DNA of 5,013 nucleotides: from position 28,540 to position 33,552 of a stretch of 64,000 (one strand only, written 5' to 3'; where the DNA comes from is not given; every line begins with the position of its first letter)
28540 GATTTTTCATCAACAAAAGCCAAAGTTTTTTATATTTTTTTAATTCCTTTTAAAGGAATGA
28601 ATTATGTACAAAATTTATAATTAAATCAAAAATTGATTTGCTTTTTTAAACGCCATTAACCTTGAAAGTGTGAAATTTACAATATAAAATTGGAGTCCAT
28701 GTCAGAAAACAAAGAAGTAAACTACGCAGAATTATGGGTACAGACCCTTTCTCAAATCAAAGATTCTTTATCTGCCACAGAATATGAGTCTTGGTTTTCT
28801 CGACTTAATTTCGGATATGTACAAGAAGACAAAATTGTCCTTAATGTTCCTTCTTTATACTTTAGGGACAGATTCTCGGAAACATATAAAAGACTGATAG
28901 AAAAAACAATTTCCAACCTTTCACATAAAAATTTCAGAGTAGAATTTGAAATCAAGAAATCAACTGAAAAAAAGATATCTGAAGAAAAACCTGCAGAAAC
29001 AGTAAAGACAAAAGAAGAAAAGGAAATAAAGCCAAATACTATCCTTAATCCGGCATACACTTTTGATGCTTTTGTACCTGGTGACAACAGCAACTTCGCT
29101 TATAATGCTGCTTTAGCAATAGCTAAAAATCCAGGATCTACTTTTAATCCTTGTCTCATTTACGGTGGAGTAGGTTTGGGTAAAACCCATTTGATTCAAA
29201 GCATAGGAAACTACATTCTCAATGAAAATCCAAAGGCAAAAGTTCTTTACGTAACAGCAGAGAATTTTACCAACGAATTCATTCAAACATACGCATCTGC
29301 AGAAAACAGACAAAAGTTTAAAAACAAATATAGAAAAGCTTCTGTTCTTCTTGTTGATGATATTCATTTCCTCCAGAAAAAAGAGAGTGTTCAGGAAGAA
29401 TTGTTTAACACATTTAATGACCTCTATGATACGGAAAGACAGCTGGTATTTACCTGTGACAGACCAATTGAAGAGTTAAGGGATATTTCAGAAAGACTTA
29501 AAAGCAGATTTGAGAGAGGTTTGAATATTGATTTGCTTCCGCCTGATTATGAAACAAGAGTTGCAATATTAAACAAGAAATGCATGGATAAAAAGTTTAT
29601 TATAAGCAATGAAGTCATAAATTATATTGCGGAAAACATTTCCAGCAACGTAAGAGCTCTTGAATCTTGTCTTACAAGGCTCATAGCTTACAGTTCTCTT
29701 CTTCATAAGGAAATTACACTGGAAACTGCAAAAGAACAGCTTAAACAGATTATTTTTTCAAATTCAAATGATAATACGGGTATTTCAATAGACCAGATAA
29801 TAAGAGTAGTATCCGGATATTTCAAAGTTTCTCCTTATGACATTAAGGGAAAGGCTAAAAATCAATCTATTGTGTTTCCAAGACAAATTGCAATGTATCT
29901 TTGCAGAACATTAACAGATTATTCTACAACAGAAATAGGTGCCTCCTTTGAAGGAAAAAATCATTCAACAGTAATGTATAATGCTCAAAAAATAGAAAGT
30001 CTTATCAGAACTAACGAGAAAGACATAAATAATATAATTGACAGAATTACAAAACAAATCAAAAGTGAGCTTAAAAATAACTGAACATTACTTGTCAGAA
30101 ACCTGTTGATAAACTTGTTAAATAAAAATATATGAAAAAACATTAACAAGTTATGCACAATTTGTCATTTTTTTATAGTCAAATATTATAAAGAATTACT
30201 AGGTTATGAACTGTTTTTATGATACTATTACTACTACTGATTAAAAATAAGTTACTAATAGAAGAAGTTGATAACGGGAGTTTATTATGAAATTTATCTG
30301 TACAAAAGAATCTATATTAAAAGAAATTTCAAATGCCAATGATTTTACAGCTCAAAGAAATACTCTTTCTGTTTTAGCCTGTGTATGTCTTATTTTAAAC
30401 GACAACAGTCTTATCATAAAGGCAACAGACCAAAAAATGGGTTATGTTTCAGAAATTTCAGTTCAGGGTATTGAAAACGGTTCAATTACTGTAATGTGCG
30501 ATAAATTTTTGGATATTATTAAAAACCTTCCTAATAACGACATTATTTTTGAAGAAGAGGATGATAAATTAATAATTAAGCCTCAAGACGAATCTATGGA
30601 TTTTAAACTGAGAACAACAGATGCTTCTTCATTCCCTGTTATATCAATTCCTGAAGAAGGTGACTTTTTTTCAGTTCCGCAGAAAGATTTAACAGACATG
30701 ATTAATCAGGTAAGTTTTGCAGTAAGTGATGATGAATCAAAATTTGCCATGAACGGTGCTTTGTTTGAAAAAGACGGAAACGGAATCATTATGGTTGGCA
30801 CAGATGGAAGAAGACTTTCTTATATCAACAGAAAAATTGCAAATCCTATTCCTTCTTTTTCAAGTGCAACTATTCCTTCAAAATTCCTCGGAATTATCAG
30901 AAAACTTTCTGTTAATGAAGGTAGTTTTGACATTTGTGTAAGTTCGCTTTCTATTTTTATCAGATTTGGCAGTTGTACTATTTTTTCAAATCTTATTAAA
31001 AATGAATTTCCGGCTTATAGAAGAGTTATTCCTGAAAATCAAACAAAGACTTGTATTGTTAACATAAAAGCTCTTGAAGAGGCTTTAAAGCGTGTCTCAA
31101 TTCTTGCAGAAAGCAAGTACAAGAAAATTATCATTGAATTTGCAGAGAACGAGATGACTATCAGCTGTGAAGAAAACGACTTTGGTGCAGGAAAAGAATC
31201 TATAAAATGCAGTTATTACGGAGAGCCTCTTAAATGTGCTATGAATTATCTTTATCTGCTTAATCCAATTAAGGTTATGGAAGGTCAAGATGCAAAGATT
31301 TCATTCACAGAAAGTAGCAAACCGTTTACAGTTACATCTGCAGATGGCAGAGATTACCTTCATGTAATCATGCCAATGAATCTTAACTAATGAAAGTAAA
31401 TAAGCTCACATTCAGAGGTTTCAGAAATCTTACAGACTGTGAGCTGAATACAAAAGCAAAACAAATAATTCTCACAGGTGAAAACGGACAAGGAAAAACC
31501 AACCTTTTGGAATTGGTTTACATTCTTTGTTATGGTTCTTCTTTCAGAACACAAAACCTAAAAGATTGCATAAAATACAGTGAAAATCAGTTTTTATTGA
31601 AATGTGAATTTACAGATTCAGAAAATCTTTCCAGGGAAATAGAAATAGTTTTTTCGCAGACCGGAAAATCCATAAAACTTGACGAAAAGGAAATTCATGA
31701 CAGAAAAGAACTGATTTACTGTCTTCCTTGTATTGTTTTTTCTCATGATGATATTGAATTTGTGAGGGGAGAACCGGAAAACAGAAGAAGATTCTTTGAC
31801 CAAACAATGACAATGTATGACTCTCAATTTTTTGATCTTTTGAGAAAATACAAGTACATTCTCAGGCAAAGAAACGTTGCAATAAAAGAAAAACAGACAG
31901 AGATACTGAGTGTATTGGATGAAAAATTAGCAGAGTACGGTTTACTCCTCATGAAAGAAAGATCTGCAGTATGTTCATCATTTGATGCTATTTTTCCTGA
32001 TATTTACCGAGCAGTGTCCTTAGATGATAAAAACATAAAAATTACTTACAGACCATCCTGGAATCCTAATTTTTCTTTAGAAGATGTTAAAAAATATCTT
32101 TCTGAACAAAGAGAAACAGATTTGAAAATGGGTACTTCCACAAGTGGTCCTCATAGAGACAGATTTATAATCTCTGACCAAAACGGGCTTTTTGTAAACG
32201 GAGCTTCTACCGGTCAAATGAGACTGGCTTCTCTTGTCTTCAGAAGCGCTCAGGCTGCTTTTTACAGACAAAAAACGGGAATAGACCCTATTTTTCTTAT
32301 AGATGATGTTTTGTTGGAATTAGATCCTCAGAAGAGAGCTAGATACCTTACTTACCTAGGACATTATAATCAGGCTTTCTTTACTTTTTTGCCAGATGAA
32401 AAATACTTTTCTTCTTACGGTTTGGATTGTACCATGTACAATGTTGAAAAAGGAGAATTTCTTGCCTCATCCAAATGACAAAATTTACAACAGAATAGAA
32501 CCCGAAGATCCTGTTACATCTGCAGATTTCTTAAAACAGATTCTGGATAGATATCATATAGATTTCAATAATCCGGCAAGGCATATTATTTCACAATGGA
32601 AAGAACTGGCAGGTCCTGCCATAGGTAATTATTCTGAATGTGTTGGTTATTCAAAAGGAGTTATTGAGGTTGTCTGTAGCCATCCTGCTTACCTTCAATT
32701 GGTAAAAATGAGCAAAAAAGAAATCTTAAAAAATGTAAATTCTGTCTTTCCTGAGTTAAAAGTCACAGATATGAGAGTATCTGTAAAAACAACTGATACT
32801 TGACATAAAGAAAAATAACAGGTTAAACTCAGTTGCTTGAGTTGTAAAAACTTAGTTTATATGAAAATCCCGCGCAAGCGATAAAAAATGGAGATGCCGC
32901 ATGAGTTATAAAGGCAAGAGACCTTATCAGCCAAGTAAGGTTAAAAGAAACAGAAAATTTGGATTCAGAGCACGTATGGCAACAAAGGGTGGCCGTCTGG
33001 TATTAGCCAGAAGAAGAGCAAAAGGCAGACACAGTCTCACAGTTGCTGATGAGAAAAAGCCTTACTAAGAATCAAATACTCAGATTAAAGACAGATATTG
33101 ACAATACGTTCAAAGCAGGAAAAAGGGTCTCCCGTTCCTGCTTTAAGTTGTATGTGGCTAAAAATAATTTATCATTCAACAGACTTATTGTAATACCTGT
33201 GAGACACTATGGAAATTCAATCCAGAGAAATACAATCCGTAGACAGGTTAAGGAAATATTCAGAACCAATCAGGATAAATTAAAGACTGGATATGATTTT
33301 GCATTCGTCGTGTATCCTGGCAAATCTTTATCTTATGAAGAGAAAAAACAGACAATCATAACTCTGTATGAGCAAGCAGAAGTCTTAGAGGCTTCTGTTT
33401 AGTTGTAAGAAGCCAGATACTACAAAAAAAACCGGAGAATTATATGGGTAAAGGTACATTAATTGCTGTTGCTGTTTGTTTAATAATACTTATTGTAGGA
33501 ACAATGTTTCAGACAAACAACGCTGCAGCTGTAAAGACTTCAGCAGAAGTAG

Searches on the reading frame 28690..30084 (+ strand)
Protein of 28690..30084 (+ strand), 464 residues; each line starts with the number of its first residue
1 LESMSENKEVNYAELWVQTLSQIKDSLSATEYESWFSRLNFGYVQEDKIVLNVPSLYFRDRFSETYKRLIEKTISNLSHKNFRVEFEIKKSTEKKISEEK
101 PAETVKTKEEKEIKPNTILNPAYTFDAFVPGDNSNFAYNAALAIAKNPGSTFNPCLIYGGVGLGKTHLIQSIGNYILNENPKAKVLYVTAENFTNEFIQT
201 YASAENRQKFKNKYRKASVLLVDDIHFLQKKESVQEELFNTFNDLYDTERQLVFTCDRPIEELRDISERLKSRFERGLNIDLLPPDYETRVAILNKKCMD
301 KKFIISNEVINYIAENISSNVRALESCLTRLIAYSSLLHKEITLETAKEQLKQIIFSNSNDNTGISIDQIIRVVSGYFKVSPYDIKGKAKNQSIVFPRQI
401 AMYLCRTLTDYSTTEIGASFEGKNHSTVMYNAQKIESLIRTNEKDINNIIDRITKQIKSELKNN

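Call 9: search_protein_families(library=pfam, proteins=[window:28690-30084:+])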
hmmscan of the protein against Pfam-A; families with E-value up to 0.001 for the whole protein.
window:28690-30084:+ (464 aa): 9 families
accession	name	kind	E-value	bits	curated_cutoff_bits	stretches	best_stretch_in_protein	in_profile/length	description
PF00308.24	Bac_DnaA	-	1.8e-64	217.2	23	1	119-281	1-162/162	Bacterial DnaA ATPAse domain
PF08299.17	Bac_DnaA_C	-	1.4e-27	96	31.5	1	367-435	1-69/69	Bacterial dnaA protein helix-turn-helix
PF11638.13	DnaA_N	-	4.1e-11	42.9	24.6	1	14-75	2-64/65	DnaA N-terminal domain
PF00004.35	AAA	-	2.9e-09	37.9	21.2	1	156-281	2-130/131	ATPase family associated with various cellular activities (AAA)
PF01695.23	IstB_IS21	-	9.2e-08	32.3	24.1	1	156-264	96-200/238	IstB-like ATP binding protein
PF13401.12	AAA_22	-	1.5e-05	25.7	27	0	155-200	8-53/130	AAA domain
PF12775.13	AAA_7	-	0.00018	21.5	25.8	1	153-232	34-116/181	P-loop containing dynein motor region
PF00910.28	RNA_helicase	-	0.00023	22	21.5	0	156-242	2-71/105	RNA helicase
PF01637.24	ATPase_2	-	0.00079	19.7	33.2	1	150-253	18-113/225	ATPase domain predominantly from Archaea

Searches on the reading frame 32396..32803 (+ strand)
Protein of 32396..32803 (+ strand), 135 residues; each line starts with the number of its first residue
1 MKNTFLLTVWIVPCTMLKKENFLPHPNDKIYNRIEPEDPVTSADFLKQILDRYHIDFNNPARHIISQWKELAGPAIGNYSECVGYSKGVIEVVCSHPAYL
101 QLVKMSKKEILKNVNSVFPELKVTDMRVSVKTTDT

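Call 64: search_protein_families(library=pfam, proteins=[window:32396-32803:+])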
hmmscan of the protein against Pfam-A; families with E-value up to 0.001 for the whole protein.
window:32396-32803:+ (135 aa): 1 family
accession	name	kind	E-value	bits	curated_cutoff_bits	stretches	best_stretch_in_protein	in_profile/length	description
PF05258.17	DciA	-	4.7e-11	43.2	24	1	61-128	22-89/89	Dna[CI] antecedent, DciA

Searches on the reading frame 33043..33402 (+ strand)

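Call 64: search_protein_families(library=pfam, proteins=[window:33043-33402:+])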
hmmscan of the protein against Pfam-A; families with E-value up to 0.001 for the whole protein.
window:33043-33402:+ (119 aa): 1 family
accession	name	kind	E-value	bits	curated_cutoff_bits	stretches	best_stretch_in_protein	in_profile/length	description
PF00825.24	Ribonuclease_P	-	3.2e-20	72.6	22.3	1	7-112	1-108/109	Ribonuclease P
